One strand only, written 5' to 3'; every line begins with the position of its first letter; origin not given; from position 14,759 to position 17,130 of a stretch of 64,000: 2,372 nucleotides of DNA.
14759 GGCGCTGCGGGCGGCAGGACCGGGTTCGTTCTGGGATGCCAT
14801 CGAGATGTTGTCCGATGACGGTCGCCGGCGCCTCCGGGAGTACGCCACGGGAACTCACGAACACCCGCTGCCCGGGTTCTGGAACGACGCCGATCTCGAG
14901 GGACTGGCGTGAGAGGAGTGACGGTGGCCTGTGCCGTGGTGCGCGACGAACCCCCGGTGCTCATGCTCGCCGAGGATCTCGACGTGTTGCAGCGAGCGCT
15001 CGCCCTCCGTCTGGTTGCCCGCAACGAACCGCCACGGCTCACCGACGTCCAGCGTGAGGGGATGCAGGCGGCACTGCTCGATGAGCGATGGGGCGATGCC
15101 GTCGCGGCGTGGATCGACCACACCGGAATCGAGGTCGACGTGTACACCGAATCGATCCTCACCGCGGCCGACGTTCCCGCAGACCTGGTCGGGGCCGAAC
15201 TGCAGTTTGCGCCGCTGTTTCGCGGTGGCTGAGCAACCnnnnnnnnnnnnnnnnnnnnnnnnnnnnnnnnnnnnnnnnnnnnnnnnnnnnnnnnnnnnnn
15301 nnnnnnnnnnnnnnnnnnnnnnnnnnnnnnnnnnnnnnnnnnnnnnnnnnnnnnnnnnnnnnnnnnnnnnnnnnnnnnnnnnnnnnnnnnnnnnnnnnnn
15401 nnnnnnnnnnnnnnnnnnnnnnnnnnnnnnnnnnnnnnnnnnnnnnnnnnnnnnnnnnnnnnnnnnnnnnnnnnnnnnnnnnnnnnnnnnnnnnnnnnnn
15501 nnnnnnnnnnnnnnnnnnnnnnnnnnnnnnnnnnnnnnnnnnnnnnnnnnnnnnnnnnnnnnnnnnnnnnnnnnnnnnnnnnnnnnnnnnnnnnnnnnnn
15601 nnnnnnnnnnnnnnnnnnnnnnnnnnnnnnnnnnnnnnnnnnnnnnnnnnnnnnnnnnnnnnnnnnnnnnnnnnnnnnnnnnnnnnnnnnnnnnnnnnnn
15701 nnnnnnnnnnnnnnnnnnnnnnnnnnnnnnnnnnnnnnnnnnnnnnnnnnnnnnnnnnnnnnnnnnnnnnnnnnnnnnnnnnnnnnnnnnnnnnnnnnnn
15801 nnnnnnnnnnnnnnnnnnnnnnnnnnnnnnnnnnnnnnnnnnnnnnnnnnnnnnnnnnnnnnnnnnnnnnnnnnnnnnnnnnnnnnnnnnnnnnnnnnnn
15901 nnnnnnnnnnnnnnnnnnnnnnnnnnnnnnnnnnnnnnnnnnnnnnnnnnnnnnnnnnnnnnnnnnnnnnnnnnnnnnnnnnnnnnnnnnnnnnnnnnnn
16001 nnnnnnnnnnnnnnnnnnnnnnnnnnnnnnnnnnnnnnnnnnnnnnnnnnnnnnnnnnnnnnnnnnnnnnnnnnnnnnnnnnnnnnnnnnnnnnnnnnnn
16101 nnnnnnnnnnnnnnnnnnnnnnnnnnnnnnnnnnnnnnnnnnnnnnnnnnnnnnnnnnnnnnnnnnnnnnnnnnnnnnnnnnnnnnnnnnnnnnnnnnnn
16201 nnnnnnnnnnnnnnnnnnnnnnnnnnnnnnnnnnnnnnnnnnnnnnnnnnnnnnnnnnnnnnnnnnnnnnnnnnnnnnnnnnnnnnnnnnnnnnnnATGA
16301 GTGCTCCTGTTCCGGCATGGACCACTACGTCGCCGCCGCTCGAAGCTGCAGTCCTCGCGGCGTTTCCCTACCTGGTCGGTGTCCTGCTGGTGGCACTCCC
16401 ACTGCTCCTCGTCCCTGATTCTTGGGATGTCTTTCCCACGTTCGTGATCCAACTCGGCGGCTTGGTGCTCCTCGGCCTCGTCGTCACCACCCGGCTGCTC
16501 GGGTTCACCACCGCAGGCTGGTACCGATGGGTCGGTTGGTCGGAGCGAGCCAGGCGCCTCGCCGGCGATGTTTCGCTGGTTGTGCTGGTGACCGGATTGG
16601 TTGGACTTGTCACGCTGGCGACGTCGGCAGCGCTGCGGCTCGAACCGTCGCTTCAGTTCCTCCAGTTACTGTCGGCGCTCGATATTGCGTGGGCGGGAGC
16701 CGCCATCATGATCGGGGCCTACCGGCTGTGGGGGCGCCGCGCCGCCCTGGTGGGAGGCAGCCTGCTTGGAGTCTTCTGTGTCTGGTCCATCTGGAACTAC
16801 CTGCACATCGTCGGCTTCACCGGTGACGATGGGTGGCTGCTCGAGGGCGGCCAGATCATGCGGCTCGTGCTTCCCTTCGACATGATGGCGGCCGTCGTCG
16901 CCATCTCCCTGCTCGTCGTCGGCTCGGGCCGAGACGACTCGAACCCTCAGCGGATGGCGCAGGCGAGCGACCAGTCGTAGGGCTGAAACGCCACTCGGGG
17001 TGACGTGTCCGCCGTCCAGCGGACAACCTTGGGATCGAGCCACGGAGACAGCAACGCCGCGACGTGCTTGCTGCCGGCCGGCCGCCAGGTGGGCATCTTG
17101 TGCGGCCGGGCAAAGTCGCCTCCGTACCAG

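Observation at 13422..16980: Four-gene, translationally coupled cassette: SPPY DNA methyltransferase with extra domain + acidic 107-aa protein + 353-aa nuclease-like protein + 6-TM membrane protein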

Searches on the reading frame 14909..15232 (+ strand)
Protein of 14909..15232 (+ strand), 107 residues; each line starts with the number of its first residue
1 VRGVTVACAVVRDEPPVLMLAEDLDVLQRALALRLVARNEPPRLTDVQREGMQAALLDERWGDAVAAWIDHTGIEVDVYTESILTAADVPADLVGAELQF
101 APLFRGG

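Call 3: search_protein_families(library=pfam, proteins=[window:14909-15232:+], max_evalue=1)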
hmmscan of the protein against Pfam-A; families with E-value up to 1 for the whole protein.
window:14909-15232:+ (107 aa): 0 families

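Call 4: search_protein_families(library=padloc, proteins=[window:14909-15232:+], max_evalue=1)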
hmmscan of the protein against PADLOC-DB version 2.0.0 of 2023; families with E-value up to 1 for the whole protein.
window:14909-15232:+ (107 aa): 0 families

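Call 5: search_protein_families(library=ncbifam, proteins=[window:14909-15232:+], max_evalue=1)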
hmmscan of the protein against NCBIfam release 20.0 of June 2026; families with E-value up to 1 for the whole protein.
window:14909-15232:+ (107 aa): 0 families

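Call 28: search_protein_families(library=phrogs, proteins=[window:14909-15232:+], max_evalue=1)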
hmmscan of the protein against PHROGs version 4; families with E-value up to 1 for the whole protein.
window:14909-15232:+ (107 aa): 1 family
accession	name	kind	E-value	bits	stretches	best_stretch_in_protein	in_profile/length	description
phrog_11318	-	unknown function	0.29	12.1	0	16-31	40-55/68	-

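Call 36: find_homologous_proteins(query=window:14909-15232:+)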
Query window:14909-15232:+ (107 aa): 219 proteins with E <= 0.001 among 245 candidates; the best 120 are listed.
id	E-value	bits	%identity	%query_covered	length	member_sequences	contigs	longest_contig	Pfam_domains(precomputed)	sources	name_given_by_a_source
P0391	1.4e-58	213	99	95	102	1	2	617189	-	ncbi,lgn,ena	-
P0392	1.3e-57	210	94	100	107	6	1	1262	-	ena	-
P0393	4.7e-55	202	86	100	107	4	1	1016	-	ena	-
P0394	7.1e-55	201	88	100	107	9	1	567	-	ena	-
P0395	1.4e-52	194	85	100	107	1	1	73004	-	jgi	jgi:hypothetical protein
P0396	4.3e-52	192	84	98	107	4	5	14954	-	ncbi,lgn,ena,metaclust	metaclust:\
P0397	1.4e-49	184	79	100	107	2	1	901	-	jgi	jgi:hypothetical protein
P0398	3.7e-48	179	79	95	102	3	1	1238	-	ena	-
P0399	2.6e-39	151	66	100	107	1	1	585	-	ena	-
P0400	5.0e-39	150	69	97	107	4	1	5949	-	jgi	jgi:hypothetical protein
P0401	2.2e-37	145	65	99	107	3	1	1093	-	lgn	-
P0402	2.0e-36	142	67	98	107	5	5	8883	-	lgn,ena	-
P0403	2.6e-36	141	64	100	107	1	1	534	-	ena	-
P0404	4.3e-36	141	66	98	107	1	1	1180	-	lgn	-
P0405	6.5e-36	140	64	98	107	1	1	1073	-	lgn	-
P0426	3.0e-29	119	61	95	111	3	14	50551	-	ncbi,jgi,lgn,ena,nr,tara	ncbi:MAG TPA: hypothetical protein DCL16_08315 [Acidimicrobiaceae bacterium]|nr:hypothetical protein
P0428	5.0e-29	118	62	93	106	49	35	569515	-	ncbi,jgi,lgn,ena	jgi:hypothetical protein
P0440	1.1e-27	114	59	93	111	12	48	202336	-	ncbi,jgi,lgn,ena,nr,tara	ncbi:MAG: hypothetical protein VX963_12550 [Actinomycetota bacterium]|nr:hypothetical protein [Acidi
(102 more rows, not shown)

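Call 37: find_encoding_contigs(protein=P0440, flank=6000, max_places=3)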
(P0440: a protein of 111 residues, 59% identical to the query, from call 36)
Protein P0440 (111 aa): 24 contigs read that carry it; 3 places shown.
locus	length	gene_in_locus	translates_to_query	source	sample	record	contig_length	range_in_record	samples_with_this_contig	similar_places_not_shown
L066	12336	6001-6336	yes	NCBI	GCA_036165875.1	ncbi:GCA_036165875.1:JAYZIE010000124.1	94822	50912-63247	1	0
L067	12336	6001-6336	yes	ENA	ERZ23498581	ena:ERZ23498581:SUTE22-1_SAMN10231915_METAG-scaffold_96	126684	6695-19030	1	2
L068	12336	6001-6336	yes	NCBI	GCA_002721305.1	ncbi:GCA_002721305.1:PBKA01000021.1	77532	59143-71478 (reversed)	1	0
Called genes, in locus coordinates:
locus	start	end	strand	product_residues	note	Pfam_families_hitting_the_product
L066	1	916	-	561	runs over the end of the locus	PF01494:FAD_binding_3 (faint), PF00890:FAD_binding_2 (weak), PF01266:DAO, PF12831:FAD_oxidored (weak), PF16901:DAO_C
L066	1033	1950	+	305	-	PF13280:WYL, PF25583:WCX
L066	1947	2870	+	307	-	PF19187:HTH_PafC, PF13280:WYL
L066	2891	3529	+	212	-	PF25084:LbH_EIF2B (faint), PF14602:Hexapep_2 (weak), PF00132:Hexapep, PF14602:Hexapep_2 (weak)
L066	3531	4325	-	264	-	PF03372:Exo_endo_phos, PF23226:Exo_endo_phos_PGAP2IP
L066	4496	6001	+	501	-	PF01555:N6_N4_Mtase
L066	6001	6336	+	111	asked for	-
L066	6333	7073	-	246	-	PF01925:TauE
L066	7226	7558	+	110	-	PF00216:Bac_DNA_binding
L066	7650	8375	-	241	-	PF02585:PIG-L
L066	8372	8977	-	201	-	PF01983:CofC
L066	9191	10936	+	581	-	-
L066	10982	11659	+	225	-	PF01351:RNase_HII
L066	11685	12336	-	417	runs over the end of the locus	PF02771:Acyl-CoA_dh_N (faint), PF02770:Acyl-CoA_dh_M, PF00441:Acyl-CoA_dh_1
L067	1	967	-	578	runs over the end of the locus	PF07992:Pyr_redox_2 (faint), PF00890:FAD_binding_2 (weak), PF01266:DAO, PF01494:FAD_binding_3 (faint), PF12831:FAD_oxidored (weak), PF16901:DAO_C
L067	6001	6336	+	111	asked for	-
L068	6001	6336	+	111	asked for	-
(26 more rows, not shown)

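Call 42: search_protein_families(library=pfam, alignment_id=A2, max_evalue=1)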
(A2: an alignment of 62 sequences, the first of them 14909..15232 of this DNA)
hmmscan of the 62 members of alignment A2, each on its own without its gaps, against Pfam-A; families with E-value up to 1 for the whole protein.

A. member 1, window:14909-15232:+ (107 aa): 0 families

B. families by the number of members that match (of 62 scanned): 11 families
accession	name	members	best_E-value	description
PF05871.18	ESCRT-II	7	0.063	ESCRT-II complex subunit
PF17765.7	MLTR_LBD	2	0.00029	MmyB-like transcription regulator ligand binding domain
PF18791.7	Transp_inhibit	2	0.052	Transport inhibitor response 1 protein domain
PF02021.23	UPF0102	1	0.01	Uncharacterised protein family UPF0102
PF03995.18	Inhibitor_I36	1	0.021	Peptidase inhibitor family I36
PF13072.11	MciZ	1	0.05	Mother cell inhibitor of FtsZ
PF08978.17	Reoviridae_Vp9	1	0.053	Reoviridae VP9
PF21169.3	Fan1_SAP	1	0.14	Fanconi-associated nuclease 1, SAP subdomain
PF21313.2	EthR_C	1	0.16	Transcriptional regulator EthR, C-terminal domain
PF09284.16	RhgB_N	1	0.38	Rhamnogalacturonan lyase B, N-terminal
PF02809.26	UIM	1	0.84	Ubiquitin interaction motif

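Call 66: find_encoding_contigs(protein=P0428, flank=4000, max_places=10)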
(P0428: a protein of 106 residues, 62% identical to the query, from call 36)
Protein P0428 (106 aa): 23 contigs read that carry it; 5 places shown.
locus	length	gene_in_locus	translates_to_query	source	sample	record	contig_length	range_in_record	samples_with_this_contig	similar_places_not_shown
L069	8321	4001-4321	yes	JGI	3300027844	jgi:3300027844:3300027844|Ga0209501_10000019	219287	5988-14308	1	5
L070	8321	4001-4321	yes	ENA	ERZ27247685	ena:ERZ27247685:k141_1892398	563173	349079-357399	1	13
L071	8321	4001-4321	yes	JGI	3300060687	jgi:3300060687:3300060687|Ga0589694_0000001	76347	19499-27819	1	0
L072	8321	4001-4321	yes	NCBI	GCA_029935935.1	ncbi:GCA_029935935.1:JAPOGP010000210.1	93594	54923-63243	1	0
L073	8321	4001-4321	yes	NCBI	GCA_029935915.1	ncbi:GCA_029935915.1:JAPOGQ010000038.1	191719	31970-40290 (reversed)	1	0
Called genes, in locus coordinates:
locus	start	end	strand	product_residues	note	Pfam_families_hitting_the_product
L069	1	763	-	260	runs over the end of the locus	PF03372:Exo_endo_phos, PF23226:Exo_endo_phos_PGAP2IP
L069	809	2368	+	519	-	PF00501:AMP-binding, PF13193:AMP-binding_C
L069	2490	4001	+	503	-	PF01555:N6_N4_Mtase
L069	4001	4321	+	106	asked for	-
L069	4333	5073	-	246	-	PF01925:TauE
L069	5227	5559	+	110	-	PF00216:Bac_DNA_binding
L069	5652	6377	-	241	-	PF02585:PIG-L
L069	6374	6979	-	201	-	PF01983:CofC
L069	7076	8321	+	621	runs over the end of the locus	-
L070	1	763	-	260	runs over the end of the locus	PF03372:Exo_endo_phos, PF23226:Exo_endo_phos_PGAP2IP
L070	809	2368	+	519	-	PF00501:AMP-binding, PF13193:AMP-binding_C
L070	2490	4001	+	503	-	PF01555:N6_N4_Mtase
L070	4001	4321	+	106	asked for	-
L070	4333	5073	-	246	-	PF01925:TauE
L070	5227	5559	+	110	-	PF00216:Bac_DNA_binding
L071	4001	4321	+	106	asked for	-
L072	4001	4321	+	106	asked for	-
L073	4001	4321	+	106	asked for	-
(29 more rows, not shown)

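Call 67: search_solved_structures(query=A2, max_evalue=10, show_alignments=2)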
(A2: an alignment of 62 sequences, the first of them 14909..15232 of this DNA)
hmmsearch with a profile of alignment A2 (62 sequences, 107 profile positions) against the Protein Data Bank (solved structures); distinct sequences matched with E-value up to 10: 2.
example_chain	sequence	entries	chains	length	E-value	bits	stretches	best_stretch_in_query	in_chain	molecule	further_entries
5cwl_A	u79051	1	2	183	0.85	12.8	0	29-55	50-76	Designed helical repeat protein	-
6e9r_B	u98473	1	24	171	1.3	12.2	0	29-55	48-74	DHF46 filament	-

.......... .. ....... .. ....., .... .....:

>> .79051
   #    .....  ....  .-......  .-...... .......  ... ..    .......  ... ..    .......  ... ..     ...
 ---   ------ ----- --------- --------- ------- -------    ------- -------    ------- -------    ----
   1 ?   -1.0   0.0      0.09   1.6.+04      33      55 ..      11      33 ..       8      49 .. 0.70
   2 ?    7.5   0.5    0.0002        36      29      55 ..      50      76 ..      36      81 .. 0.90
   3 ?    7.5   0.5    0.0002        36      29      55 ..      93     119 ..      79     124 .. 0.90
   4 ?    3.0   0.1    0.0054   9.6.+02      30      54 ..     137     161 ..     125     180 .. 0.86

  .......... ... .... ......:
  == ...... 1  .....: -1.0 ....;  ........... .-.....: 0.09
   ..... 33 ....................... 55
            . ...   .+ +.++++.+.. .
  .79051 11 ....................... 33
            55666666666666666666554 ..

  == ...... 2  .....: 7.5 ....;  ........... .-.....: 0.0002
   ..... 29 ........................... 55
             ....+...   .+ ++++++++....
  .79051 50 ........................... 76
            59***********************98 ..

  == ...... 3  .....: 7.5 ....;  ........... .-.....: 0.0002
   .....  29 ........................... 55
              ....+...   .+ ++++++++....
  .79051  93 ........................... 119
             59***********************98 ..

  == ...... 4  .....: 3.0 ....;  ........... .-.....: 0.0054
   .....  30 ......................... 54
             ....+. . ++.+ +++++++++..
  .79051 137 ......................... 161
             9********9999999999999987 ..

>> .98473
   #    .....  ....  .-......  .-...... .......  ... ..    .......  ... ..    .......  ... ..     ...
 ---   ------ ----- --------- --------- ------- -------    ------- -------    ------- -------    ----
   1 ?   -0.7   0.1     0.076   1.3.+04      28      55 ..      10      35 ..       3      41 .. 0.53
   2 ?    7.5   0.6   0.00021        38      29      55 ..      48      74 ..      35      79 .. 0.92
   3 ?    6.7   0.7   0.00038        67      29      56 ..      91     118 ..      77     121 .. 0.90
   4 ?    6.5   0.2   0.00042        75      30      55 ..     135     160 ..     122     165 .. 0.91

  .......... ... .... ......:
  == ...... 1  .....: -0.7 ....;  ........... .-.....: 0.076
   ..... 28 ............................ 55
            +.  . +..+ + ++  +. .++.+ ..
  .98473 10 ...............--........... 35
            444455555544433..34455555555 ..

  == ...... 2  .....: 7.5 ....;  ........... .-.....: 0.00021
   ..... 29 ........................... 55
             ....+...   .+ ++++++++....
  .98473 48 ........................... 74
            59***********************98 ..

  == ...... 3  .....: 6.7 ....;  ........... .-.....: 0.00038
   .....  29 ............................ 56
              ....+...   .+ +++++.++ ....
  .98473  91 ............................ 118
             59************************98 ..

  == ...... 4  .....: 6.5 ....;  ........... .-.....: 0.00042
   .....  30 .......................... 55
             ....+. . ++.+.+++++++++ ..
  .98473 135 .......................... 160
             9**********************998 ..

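Call 77: find_encoding_contigs(protein=P0426, flank=3000, max_places=10)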
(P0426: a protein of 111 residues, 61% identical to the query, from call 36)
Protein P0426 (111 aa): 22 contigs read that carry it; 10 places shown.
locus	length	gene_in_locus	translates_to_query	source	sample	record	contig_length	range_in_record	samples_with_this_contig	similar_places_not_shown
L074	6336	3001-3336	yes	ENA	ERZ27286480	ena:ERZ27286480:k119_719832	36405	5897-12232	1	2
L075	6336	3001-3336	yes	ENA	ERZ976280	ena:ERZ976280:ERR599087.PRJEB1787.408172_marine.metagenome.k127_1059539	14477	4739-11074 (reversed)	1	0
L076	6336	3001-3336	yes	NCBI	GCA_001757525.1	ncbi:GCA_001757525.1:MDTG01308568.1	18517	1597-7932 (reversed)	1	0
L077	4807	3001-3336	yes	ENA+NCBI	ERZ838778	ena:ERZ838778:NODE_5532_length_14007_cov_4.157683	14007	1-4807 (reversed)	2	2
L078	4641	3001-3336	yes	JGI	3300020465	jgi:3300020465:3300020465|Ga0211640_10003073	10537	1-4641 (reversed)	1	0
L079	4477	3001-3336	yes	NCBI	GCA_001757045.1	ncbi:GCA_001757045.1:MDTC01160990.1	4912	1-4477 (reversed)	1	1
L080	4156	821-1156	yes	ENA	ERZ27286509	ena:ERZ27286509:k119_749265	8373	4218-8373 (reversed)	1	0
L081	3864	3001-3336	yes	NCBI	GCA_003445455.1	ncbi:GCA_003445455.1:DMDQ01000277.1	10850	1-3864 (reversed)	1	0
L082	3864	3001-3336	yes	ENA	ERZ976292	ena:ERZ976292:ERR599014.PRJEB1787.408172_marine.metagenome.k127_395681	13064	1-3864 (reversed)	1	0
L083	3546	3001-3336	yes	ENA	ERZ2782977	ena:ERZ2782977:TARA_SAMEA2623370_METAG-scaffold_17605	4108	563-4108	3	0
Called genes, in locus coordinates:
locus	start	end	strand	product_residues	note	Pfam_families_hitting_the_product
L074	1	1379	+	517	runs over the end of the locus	PF00501:AMP-binding, PF13193:AMP-binding_C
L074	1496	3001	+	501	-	PF01555:N6_N4_Mtase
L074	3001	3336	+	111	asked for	-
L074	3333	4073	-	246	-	PF01925:TauE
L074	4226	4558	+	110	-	PF00216:Bac_DNA_binding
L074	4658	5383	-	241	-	PF02585:PIG-L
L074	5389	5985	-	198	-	PF01983:CofC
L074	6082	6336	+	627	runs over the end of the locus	-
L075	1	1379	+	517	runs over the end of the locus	PF00501:AMP-binding, PF13193:AMP-binding_C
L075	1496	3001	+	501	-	PF01555:N6_N4_Mtase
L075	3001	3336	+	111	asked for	-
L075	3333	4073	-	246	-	PF01925:TauE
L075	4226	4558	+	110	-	PF00216:Bac_DNA_binding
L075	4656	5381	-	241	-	PF02585:PIG-L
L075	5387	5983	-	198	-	PF01983:CofC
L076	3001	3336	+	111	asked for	-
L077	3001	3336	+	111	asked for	-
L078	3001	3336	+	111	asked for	-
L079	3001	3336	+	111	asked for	-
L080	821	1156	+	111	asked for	-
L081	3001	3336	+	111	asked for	-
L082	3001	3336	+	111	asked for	-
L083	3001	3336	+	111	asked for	-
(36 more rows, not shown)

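Call 89: list_cluster_members(proteins=[L066:4496-5998:+, L069:2490-3998:+, L074:1496-2998:+])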
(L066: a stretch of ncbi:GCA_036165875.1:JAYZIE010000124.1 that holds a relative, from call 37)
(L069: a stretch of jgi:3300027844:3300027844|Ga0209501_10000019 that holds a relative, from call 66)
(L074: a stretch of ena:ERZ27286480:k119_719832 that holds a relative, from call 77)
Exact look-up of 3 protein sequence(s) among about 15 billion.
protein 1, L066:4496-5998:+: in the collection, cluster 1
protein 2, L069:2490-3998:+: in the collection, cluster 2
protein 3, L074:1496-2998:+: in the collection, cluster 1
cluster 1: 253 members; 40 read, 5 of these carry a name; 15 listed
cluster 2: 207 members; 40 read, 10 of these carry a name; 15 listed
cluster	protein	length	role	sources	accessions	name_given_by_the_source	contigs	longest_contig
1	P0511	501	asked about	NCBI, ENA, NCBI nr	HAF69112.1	MAG TPA: hypothetical protein DCL16_08320 [Acidimicrobiaceae bacterium] | hypothetical protein [Acidimicrobiaceae bacterium]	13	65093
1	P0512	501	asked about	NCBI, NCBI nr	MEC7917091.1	MAG: site-specific DNA-methyltransferase [Actinomycetota bacterium] | site-specific DNA-methyltransferase [Actinomycetota bacterium]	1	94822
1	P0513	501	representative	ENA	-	-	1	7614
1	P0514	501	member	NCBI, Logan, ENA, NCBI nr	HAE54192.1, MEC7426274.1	MAG: site-specific DNA-methyltransferase [Actinomycetota bacterium] | site-specific DNA-methyltransferase [Actinomycetota bacterium]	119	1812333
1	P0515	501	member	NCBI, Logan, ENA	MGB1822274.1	MAG: DNA methyltransferase [Acidimicrobiales bacterium]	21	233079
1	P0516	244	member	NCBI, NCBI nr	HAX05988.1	MAG TPA: SAM-dependent methyltransferase, partial [Acidimicrobiaceae bacterium] | SAM-dependent methyltransferase [Acidimicrobiaceae bacterium]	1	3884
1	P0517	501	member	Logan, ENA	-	-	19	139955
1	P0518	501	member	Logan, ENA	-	-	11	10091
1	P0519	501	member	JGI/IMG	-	-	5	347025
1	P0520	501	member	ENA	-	-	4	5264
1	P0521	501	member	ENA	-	-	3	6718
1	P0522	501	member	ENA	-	-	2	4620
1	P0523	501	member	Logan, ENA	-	-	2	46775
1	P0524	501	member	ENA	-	-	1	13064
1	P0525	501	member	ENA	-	-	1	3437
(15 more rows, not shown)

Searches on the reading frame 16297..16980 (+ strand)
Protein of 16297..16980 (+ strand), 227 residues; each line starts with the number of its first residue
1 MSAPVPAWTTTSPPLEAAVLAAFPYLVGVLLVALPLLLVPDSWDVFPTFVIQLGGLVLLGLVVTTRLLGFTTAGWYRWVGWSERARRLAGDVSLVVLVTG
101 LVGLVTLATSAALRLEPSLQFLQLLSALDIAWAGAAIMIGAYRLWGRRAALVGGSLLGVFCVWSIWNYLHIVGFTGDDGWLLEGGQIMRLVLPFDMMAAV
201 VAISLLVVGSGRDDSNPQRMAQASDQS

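Call 3: search_protein_families(library=pfam, proteins=[window:16297-16980:+], max_evalue=1)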
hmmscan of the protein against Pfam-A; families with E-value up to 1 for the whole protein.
window:16297-16980:+ (227 aa): 0 families

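Call 4: search_protein_families(library=padloc, proteins=[window:16297-16980:+], max_evalue=1)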
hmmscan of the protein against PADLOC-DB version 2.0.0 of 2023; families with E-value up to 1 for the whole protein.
window:16297-16980:+ (227 aa): 0 families

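Call 5: search_protein_families(library=ncbifam, proteins=[window:16297-16980:+], max_evalue=1)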
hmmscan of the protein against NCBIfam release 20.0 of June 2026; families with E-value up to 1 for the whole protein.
window:16297-16980:+ (227 aa): 0 families

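Call 28: search_protein_families(library=phrogs, proteins=[window:16297-16980:+], max_evalue=1)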
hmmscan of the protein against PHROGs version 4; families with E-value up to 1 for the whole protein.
window:16297-16980:+ (227 aa): 0 families
